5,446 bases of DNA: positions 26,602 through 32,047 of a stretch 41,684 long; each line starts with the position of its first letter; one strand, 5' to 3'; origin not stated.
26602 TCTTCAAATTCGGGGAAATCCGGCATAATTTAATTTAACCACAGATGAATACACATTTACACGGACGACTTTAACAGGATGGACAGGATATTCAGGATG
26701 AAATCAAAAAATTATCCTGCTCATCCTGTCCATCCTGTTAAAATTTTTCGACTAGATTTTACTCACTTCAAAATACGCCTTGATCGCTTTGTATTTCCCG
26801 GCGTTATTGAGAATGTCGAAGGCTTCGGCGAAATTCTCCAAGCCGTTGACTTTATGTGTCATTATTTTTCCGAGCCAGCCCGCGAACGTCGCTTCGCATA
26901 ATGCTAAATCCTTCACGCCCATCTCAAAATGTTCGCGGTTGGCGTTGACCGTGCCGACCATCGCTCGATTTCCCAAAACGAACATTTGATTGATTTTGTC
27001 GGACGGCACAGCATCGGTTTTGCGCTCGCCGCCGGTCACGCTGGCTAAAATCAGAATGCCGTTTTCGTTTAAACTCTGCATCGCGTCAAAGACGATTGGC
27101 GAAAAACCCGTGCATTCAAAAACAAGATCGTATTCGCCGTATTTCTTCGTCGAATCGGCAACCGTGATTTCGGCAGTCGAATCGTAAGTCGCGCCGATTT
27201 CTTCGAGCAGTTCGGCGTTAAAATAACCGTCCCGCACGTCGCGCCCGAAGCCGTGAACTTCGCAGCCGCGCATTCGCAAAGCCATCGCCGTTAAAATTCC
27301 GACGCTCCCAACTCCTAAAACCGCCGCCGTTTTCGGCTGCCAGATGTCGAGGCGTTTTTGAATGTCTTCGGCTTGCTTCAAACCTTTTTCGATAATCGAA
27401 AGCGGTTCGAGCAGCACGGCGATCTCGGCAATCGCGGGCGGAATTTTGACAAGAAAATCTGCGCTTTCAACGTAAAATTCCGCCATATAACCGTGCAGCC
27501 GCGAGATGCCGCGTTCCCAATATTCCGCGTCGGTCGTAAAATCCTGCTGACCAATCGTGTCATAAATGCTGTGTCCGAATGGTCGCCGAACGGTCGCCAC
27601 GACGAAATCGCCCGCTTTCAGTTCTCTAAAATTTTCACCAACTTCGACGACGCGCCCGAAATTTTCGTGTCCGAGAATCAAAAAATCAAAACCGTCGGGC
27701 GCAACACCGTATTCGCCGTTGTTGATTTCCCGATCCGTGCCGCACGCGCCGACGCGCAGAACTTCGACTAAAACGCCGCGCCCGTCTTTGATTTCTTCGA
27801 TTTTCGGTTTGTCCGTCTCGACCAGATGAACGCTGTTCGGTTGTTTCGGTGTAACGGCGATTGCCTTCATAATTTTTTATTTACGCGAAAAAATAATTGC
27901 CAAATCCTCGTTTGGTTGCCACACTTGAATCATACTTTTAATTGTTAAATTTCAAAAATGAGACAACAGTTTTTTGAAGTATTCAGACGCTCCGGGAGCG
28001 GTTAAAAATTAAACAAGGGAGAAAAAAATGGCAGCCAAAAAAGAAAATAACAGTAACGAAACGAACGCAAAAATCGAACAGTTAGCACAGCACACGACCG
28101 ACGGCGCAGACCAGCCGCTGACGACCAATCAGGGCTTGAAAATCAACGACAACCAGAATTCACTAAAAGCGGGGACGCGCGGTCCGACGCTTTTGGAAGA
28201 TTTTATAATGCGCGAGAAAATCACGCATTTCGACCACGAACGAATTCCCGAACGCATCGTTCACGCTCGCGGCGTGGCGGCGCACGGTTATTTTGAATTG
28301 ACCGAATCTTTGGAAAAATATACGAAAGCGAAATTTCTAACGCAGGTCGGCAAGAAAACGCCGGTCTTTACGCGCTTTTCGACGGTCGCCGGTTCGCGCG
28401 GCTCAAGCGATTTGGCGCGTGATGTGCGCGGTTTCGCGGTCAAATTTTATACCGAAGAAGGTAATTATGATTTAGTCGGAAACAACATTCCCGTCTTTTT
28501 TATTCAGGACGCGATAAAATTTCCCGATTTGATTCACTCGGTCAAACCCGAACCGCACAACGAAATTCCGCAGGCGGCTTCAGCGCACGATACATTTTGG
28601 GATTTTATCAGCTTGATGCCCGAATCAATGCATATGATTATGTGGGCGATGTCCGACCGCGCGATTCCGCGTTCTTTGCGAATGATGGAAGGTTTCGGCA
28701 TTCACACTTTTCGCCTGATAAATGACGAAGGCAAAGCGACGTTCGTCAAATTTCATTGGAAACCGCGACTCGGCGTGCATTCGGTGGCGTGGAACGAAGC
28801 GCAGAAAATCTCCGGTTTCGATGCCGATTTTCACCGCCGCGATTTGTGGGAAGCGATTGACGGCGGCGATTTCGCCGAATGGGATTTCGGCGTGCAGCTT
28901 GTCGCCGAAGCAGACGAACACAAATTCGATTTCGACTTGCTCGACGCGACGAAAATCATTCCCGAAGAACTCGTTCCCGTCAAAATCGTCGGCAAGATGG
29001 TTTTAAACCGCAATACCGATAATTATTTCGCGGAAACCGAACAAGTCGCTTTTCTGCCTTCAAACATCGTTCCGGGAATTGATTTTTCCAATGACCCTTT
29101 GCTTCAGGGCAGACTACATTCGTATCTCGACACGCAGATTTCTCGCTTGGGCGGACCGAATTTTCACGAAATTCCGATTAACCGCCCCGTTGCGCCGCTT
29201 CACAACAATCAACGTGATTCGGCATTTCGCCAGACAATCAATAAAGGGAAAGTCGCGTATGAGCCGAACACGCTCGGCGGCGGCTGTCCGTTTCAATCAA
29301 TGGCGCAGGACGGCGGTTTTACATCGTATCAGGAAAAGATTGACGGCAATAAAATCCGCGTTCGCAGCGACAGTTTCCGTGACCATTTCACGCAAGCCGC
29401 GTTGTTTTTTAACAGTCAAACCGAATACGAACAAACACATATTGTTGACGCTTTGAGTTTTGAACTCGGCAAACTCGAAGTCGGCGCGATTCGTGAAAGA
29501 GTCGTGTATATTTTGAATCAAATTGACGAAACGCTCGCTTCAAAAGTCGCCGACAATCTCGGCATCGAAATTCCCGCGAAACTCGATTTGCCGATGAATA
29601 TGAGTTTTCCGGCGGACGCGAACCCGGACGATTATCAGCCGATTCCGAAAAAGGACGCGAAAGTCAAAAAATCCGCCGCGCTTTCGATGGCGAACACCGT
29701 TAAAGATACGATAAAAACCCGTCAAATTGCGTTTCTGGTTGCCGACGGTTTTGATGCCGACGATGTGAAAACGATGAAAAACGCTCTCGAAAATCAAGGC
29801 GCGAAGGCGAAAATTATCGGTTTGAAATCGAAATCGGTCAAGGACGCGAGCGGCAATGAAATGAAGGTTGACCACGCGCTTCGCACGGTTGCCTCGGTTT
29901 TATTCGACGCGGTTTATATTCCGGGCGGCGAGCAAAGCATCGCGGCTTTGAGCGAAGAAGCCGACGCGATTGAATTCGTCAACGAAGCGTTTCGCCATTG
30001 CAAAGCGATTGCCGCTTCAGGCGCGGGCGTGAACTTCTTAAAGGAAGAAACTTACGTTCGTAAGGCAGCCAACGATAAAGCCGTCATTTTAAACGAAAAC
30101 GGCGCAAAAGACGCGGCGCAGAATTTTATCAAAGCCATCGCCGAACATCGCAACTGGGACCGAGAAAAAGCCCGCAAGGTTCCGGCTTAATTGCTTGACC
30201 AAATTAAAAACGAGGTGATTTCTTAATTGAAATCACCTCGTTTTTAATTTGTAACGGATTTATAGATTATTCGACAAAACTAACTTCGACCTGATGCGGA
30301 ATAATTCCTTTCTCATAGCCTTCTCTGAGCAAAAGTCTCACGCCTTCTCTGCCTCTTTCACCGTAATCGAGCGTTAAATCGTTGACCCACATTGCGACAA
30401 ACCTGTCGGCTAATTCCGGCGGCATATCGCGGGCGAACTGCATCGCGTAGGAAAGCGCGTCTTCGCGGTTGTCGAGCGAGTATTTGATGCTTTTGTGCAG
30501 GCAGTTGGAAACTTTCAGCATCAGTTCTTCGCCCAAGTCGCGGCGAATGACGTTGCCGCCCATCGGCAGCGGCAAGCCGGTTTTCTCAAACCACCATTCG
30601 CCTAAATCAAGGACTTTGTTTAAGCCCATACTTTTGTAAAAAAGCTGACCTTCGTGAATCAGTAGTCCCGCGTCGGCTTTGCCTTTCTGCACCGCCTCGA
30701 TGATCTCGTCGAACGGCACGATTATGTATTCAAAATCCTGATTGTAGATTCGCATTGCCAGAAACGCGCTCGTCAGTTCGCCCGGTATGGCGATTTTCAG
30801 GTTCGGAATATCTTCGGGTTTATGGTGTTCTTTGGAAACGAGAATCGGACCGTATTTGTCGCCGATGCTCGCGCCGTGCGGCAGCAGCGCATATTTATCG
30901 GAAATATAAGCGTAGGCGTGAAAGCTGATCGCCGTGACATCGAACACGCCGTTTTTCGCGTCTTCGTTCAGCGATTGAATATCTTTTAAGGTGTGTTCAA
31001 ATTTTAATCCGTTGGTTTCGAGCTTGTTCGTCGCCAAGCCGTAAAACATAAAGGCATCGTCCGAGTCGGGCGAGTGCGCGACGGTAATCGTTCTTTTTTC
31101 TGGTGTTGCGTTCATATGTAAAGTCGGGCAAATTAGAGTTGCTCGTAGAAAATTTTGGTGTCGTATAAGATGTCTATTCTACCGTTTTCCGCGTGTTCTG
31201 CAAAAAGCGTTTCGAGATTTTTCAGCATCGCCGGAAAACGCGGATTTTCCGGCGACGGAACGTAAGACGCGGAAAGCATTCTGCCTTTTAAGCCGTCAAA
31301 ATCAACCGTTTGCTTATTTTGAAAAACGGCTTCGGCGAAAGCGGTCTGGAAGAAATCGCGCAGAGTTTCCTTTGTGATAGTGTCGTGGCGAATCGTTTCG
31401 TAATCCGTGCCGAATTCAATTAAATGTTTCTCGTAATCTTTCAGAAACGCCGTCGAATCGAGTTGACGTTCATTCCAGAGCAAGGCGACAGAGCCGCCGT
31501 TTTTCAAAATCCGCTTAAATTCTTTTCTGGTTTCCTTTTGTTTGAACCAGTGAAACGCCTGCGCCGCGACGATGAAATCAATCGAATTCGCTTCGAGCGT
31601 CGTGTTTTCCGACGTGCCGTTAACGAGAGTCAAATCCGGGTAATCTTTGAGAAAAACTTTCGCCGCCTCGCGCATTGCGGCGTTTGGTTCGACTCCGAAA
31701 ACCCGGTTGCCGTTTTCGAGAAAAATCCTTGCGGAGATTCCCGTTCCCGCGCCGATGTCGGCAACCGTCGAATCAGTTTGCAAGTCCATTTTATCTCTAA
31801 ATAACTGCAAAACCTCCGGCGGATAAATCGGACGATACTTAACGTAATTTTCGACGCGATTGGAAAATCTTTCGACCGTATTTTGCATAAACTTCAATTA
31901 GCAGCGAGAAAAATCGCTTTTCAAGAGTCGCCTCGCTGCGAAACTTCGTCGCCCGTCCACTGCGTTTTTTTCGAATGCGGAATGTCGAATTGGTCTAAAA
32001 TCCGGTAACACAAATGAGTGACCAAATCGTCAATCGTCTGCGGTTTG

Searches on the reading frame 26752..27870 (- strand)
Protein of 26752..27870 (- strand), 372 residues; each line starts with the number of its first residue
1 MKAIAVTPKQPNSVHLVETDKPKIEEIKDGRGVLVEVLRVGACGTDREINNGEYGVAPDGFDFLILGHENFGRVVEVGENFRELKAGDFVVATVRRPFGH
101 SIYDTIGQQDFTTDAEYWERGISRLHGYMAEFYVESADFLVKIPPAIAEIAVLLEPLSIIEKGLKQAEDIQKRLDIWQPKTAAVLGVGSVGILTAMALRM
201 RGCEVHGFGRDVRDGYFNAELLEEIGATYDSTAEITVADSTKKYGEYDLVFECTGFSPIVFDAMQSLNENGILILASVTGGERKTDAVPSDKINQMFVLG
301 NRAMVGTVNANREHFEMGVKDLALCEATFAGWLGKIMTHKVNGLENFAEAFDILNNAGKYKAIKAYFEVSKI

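Call 68: search_protein_families(library=pfam, proteins=[window:26752-27870:-], max_evalue=0.00001)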
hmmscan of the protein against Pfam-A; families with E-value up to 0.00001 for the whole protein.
window:26752-27870:- (372 aa): 3 families
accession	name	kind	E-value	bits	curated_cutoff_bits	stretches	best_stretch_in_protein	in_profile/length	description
PF16912.11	Glu_dehyd_C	-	3.7e-49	167.5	34.9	1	148-354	1-201/211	Glucose dehydrogenase C-terminus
PF08240.17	ADH_N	-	1.7e-14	54.4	23.5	1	32-144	4-103/104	Alcohol dehydrogenase GroES-like domain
PF00107.32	ADH_zinc_N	-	3.5e-07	30.7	31.8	1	190-316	2-121/129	Zinc-binding dehydrogenase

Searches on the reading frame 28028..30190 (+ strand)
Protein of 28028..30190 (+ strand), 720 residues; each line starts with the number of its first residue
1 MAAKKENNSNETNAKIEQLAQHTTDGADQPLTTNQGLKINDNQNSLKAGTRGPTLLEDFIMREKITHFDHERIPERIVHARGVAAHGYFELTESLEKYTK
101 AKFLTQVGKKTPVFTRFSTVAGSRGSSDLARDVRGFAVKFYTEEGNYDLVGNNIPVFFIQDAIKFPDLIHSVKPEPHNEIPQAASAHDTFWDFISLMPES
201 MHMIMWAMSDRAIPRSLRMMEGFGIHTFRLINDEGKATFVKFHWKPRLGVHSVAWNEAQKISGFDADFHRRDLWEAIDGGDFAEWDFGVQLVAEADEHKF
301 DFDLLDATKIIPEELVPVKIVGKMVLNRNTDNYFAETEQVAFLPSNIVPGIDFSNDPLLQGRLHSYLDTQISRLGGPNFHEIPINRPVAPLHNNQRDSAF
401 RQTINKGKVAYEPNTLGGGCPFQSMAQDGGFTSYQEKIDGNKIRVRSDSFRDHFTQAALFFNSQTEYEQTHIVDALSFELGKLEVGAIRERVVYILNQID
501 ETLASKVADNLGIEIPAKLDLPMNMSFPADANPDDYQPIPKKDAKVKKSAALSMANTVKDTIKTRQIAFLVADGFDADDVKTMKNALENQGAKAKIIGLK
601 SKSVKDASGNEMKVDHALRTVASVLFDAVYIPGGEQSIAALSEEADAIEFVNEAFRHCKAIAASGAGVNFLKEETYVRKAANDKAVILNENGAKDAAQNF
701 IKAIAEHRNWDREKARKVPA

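Call 68: search_protein_families(library=pfam, proteins=[window:28028-30190:+], max_evalue=0.00001)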
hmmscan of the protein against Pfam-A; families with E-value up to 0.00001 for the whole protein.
window:28028-30190:+ (720 aa): 4 families
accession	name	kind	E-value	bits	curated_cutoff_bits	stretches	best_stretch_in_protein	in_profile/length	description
PF00199.24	Catalase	-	5.6e-183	608.8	25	1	32-416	1-381/383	Catalase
PF06628.17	Catalase-rel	-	5.2e-21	75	30.1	1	447-511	1-65/65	Catalase-related immune-responsive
PF18011.7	Catalase_C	-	3.3e-20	72.7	24.6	1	563-712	1-148/150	C-terminal domain found in long catalases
PF01965.30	DJ-1_PfpI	-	1e-14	55.1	26.6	1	566-678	2-114/165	DJ-1/PfpI family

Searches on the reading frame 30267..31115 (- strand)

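Call 68: search_protein_families(library=pfam, proteins=[window:30267-31115:-], max_evalue=0.00001)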
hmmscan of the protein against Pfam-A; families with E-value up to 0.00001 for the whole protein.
window:30267-31115:- (282 aa): 1 family
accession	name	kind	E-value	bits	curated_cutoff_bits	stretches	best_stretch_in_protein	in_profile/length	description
PF02621.19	VitK2_biosynth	-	5.7e-76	255.7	26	1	10-268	1-252/252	Menaquinone biosynthesis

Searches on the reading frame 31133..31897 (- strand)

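Call 68: search_protein_families(library=pfam, proteins=[window:31133-31897:-], max_evalue=0.00001)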
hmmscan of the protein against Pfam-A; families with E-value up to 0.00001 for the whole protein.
window:31133-31897:- (254 aa): 4 families
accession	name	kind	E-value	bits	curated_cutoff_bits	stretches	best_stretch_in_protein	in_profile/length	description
PF08241.18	Methyltransf_11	-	3.3e-17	63.3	21.2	1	47-138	2-94/95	Methyltransferase domain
PF13649.12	Methyltransf_25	-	4.3e-14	53.4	27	1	45-135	1-97/97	Methyltransferase domain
PF08242.18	Methyltransf_12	-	1.2e-09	39.2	30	1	47-136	2-97/98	Methyltransferase domain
PF13489.12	Methyltransf_23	-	9.4e-08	32.4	27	1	30-139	13-116/164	Methyltransferase domain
